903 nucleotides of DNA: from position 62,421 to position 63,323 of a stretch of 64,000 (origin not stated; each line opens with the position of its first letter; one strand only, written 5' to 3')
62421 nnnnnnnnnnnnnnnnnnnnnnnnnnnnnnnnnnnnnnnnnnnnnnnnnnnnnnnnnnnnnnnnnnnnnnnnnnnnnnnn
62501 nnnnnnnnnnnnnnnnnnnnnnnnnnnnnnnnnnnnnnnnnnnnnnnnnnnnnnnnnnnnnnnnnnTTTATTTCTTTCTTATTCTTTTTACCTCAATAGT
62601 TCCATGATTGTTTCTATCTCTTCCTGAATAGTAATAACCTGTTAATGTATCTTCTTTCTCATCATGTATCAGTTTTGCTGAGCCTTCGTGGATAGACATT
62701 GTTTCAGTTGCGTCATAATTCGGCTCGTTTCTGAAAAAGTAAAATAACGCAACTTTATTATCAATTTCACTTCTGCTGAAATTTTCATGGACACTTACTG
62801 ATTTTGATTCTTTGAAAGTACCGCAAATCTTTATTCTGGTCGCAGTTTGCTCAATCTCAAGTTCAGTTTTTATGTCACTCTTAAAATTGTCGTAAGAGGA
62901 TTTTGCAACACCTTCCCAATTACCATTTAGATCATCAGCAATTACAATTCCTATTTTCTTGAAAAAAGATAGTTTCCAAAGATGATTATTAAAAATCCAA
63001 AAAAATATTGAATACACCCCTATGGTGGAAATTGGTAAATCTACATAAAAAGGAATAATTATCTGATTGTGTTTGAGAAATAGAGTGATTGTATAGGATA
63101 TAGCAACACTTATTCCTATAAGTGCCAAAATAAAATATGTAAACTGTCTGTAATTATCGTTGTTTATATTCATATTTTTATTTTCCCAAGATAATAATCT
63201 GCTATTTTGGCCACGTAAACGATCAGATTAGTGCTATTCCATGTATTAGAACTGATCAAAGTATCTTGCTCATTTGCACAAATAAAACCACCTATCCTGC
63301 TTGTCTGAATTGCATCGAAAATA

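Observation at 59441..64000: CBASS-like pair (CD-NTase + 2-TM effector) translationally coupled to an orphan type I HsdR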

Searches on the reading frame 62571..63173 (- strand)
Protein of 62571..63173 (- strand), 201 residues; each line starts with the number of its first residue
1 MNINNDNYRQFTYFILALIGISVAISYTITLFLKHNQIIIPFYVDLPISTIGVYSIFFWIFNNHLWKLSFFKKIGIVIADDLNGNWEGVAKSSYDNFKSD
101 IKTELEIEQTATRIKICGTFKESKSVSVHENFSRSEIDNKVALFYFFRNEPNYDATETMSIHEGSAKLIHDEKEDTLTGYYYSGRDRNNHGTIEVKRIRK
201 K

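Call 5: search_protein_families(library=pfam, proteins=[window:62571-63173:-], max_evalue=1)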
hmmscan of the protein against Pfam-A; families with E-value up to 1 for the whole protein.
window:62571-63173:- (201 aa): 3 families
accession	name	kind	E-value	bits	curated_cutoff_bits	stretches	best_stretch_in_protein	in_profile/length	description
PF18153.7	Cap15_CD_rec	-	7e-26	91.4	31.2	1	81-197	5-122/122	Cap15, cyclic dinucleotide receptor domain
PF23471.1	Cap15_TM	-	3.8e-07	31.1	28.2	1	20-67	9-59/59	Cap15, TM helices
PF21053.3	BFA1_C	-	0.0029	17.9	23.5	1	79-126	7-56/135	Biogenesis factor required for ATP synthase 1, C-terminal domain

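Call 6: search_protein_families(library=padloc, proteins=[window:62571-63173:-], max_evalue=1)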
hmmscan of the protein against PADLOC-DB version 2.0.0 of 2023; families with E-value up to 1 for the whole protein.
window:62571-63173:- (201 aa): 17 families
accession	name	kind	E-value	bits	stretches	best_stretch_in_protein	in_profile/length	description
PDLC00703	Effector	-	2.8e-53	178.6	1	8-200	8-198/204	2TM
PDLC00705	Effector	-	7.8e-48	161.1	1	10-200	10-202/203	2TM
PDLC00702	Effector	-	4.3e-39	132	1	13-200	8-198/211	2TM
PDLC00686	Effector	-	3.1e-30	103.3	1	15-198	21-207/209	2TM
PDLC00694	Effector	-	5.1e-28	96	1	17-201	9-193/208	2TM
PDLC00704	Effector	-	7.5e-21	72.6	1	7-200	7-203/207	2TM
PDLC00708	Effector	-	3.3e-20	70.4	1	49-194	52-188/191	2TM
PDLC00697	Effector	-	8e-20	69.2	1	28-198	22-205/207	2TM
PDLC00683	Effector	-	1.1e-13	49.3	1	18-199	11-181/185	2TM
PDLC00669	Effector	-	3.2e-12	44.5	1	15-195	15-195/206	2TM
PDLC00673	Effector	-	8.1e-12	42.9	1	21-198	13-192/214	2TM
PDLC00714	Effector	-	2.1e-11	41.8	1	17-201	10-196/200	2TM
PDLC00682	Effector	-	1.1e-10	39.6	1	37-197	44-216/218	2TM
PDLC00671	Effector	-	1.6e-10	39.2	1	53-197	48-221/223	2TM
PDLC00674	Effector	-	2.3e-10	38.3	2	99-200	122-230/246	2TM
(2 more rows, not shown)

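Call 7: search_protein_families(library=ncbifam, proteins=[window:62571-63173:-], max_evalue=1)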
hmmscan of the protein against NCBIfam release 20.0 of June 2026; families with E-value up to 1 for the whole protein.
window:62571-63173:- (201 aa): 1 family
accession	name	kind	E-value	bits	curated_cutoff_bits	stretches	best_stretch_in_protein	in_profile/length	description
NF000037.1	RND_perm_OqxB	exception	0.16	9.6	2200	1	17-81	346-412/1050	multidrug efflux RND transporter permease subunit OqxB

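Call 8: find_encoding_contigs(protein=window:62571-63173:-, flank=10000, max_places=10)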
Protein window:62571-63173:- (201 aa): no gene with exactly this product is on record in the collection.

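Call 10: find_related_loci(query=window:62571-63173:-, collection=genome_contigs, flank=10000)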
Query window:62571-63173:- (201 aa) in genome_contigs; peptide patterns used: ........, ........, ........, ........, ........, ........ (x = any residue, [..] = any of these).
52 stretches matched a pattern, but none encodes a relative of the query by tblastn (E <= 1e-3).

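Call 44: search_solved_structures(query=window:62571-63173:-, max_evalue=0.01, show_alignments=1)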
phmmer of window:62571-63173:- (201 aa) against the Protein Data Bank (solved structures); distinct sequences matched with E-value up to 0.01: 1.
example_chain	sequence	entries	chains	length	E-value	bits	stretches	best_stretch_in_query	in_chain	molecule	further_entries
7n34_A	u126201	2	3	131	6.9e-06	29.1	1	78-199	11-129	Cap15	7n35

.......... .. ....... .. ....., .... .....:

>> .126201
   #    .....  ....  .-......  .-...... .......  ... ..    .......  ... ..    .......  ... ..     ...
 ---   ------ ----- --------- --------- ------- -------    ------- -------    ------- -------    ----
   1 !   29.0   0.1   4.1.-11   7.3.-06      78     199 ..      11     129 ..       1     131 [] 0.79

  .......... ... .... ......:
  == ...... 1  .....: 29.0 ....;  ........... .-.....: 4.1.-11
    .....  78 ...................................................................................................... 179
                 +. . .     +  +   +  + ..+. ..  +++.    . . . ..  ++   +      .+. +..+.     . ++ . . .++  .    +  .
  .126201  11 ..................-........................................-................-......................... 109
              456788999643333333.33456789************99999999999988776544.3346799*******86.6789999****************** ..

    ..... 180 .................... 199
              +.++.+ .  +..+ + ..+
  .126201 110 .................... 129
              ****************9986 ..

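Call 66: predict_structure(protein=window:62571-63173:-)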
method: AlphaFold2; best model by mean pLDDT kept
length: 201 residues; sequences in the alignment: 1
mean_pLDDT: 42.3   pTM: 0.22
mean pLDDT of the five models: 42.3, 40.0, 38.4, 38.0, 34.8
residues with pLDDT >= 90: 0; 70-90: 29; 50-70: 22; < 50: 150
segments of 3 or more residues with pLDDT < 50: 40-50, 65-201
pLDDT, mean of each block of 10 residues (from residue 1): 68 82 76 63 42 56 48 34 32 30 29 31 29 31 30 30 33 36 35 30 29
secondary structure, 60 per line:
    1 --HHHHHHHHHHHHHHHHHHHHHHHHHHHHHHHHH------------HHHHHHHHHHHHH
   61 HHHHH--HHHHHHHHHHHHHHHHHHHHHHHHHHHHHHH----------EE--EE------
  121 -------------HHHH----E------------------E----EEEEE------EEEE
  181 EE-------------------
elements in order: H3-35 H48-65 H68-98 H134-137 E166-170 E177-182
